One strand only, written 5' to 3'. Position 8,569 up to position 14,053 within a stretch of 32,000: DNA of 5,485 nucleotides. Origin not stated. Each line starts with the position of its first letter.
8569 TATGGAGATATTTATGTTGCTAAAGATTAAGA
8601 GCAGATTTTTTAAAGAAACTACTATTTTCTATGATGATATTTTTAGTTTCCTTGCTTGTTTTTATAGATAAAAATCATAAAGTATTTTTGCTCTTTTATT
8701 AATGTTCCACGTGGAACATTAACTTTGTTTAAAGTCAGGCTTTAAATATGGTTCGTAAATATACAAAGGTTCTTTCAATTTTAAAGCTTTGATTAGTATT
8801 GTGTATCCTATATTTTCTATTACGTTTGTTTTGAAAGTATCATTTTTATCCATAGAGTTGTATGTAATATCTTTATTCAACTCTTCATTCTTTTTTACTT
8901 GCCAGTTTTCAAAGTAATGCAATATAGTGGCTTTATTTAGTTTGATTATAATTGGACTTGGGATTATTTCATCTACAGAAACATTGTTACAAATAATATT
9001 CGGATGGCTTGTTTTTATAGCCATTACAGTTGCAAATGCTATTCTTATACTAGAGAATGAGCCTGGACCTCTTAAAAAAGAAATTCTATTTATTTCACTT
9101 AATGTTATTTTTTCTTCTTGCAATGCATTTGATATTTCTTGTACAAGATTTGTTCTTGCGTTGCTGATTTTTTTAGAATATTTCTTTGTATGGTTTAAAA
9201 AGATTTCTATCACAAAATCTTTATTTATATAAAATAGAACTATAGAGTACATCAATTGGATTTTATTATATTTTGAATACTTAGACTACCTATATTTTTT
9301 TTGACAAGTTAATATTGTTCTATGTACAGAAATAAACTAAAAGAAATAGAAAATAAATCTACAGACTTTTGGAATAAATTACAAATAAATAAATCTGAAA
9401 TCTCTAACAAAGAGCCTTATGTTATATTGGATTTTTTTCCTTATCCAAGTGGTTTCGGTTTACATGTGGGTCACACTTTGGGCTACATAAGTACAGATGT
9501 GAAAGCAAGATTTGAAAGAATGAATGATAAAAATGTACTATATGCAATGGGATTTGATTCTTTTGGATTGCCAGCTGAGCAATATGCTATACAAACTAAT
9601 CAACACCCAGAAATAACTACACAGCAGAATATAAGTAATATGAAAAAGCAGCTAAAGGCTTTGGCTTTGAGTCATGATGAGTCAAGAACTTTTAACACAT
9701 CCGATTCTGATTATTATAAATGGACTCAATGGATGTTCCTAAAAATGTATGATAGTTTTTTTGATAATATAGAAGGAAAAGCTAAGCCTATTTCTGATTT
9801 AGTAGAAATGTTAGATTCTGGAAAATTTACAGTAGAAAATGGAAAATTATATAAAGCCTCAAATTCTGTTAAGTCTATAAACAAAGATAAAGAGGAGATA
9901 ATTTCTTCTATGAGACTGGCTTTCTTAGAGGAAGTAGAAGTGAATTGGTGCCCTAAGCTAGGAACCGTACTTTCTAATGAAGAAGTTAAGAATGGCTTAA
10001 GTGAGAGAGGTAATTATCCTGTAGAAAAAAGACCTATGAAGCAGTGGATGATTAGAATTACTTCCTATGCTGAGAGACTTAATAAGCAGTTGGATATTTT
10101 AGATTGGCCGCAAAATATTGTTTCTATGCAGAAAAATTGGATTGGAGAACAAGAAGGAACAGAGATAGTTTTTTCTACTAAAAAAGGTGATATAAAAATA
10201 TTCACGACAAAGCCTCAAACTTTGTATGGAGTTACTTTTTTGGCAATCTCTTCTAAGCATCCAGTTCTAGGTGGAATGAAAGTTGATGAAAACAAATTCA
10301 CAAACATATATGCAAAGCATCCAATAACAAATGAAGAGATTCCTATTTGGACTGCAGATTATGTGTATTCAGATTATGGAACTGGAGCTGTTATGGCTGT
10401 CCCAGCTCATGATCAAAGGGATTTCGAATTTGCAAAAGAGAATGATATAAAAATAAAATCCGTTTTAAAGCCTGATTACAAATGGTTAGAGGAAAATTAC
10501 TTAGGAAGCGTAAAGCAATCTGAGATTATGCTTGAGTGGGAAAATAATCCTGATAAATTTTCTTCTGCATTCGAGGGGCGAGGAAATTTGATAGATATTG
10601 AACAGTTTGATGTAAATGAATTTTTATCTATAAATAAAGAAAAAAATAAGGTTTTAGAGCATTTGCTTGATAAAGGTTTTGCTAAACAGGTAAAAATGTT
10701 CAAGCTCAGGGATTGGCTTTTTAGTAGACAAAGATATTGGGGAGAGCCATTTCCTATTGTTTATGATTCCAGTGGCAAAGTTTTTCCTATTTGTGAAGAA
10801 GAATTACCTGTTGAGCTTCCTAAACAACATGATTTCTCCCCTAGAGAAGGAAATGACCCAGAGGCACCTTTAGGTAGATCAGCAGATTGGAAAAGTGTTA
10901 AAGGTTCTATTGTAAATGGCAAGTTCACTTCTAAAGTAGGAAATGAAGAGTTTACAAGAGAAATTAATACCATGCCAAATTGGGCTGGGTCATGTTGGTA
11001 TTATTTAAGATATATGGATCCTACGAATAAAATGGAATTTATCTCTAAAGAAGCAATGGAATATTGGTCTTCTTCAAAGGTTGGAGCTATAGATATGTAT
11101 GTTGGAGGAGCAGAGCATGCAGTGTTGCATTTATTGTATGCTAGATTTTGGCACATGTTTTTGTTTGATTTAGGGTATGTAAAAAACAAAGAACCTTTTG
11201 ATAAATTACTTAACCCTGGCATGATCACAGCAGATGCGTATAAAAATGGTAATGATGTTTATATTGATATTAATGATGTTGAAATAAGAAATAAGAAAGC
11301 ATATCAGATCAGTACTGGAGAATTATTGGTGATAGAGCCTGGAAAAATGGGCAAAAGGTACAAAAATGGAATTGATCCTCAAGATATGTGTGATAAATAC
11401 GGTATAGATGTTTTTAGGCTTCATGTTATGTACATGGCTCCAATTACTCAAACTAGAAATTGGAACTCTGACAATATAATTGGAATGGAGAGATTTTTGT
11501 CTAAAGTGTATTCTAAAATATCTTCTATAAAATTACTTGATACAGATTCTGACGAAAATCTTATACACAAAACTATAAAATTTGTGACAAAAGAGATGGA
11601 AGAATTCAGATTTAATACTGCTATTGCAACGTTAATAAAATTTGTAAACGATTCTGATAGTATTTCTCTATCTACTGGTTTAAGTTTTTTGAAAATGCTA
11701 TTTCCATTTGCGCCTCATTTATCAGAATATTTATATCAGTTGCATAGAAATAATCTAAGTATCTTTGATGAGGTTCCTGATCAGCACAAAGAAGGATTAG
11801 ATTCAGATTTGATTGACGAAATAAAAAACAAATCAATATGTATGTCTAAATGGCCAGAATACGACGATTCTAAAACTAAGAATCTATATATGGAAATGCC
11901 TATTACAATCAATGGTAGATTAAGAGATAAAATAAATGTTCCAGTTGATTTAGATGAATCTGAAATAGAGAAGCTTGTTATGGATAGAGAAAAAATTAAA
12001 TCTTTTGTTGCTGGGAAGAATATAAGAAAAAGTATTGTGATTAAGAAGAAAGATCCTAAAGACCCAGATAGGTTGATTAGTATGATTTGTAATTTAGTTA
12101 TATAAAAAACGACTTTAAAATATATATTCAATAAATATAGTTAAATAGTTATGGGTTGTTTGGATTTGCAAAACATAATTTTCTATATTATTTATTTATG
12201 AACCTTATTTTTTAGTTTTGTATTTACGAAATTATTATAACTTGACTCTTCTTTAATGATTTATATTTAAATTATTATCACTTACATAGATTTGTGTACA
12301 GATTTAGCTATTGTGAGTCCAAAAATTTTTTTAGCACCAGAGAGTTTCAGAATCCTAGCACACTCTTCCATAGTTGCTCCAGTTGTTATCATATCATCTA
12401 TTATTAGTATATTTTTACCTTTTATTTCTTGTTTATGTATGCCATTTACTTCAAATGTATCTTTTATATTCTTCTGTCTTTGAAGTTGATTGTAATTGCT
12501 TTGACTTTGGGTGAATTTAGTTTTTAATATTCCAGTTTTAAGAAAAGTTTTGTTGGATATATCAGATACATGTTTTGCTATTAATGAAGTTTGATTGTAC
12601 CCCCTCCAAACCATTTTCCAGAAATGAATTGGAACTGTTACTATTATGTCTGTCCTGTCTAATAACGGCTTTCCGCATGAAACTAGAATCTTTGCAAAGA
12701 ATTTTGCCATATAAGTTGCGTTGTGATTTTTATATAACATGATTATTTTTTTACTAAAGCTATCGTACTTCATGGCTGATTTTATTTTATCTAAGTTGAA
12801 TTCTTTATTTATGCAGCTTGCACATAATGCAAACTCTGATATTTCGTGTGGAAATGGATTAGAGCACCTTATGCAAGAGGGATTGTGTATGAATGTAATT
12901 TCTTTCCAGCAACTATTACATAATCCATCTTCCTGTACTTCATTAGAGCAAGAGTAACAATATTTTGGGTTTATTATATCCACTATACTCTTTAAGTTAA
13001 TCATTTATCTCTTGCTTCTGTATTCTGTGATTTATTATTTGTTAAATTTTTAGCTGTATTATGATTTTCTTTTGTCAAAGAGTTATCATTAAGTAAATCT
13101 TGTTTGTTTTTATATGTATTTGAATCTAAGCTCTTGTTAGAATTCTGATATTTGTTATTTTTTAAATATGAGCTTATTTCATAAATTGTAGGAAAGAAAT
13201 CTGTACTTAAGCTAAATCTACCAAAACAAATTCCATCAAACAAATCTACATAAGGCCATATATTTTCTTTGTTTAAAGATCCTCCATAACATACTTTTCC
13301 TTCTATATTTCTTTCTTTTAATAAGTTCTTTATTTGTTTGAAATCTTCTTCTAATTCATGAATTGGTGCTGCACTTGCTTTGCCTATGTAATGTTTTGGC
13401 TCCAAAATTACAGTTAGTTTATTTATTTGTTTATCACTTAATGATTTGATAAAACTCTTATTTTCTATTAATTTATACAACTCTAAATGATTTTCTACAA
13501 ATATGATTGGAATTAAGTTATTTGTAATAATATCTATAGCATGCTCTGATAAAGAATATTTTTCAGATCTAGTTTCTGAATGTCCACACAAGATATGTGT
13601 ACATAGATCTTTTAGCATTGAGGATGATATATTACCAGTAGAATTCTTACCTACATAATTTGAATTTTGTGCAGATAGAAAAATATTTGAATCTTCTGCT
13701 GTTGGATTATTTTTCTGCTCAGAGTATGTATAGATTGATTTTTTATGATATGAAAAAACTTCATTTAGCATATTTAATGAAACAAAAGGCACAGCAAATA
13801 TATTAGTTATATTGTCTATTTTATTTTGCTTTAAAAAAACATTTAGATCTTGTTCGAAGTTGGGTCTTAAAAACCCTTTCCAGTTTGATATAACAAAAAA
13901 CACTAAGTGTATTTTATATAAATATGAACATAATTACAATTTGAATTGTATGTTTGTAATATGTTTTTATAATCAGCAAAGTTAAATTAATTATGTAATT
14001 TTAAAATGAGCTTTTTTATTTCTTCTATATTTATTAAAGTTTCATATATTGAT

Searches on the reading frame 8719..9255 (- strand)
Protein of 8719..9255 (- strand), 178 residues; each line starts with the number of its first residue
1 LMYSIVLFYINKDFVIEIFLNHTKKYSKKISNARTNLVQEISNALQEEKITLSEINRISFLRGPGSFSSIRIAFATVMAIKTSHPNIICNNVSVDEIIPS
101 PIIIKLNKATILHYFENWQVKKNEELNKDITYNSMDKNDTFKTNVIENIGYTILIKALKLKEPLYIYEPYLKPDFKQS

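Call 54: search_protein_families(library=pfam, proteins=[window:8719-9255:-], max_evalue=0.001)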
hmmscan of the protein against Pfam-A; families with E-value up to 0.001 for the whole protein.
window:8719-9255:- (178 aa): 1 family
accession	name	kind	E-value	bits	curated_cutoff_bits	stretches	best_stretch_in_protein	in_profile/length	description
PF00814.31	TsaD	-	1.4e-05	25.4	24.8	1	34-82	30-78/264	tRNA N6-adenosine threonylcarbamoyltransferase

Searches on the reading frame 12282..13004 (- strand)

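Call 54: search_protein_families(library=pfam, proteins=[window:12282-13004:-], max_evalue=0.001)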
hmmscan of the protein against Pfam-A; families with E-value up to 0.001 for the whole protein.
window:12282-13004:- (240 aa): 2 families
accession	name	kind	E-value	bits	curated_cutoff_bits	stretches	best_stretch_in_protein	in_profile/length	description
PF18912.6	DZR_2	-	6.4e-12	45.6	27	1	7-64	1-55/56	Double zinc ribbon domain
PF00156.33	Pribosyltran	-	1.2e-08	34.9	26.3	1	168-227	61-118/158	Phosphoribosyl transferase domain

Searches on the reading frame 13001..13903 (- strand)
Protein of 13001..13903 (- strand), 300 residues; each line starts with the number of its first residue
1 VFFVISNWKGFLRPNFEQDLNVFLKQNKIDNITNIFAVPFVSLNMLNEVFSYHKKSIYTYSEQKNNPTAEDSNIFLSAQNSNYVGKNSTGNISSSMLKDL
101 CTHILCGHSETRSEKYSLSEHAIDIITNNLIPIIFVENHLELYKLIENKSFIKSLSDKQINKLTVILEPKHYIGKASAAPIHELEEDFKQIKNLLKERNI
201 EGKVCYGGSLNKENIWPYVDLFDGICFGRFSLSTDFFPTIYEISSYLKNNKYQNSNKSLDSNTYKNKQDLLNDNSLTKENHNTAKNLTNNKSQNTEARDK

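Call 54: search_protein_families(library=pfam, proteins=[window:13001-13903:-], max_evalue=0.001)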
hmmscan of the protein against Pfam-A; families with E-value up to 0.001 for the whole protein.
window:13001-13903:- (300 aa): 1 family
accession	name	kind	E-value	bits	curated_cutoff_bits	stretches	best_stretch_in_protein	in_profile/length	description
PF00121.24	TIM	-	2.8e-19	70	20.1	1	69-242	52-243/245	Triosephosphate isomerase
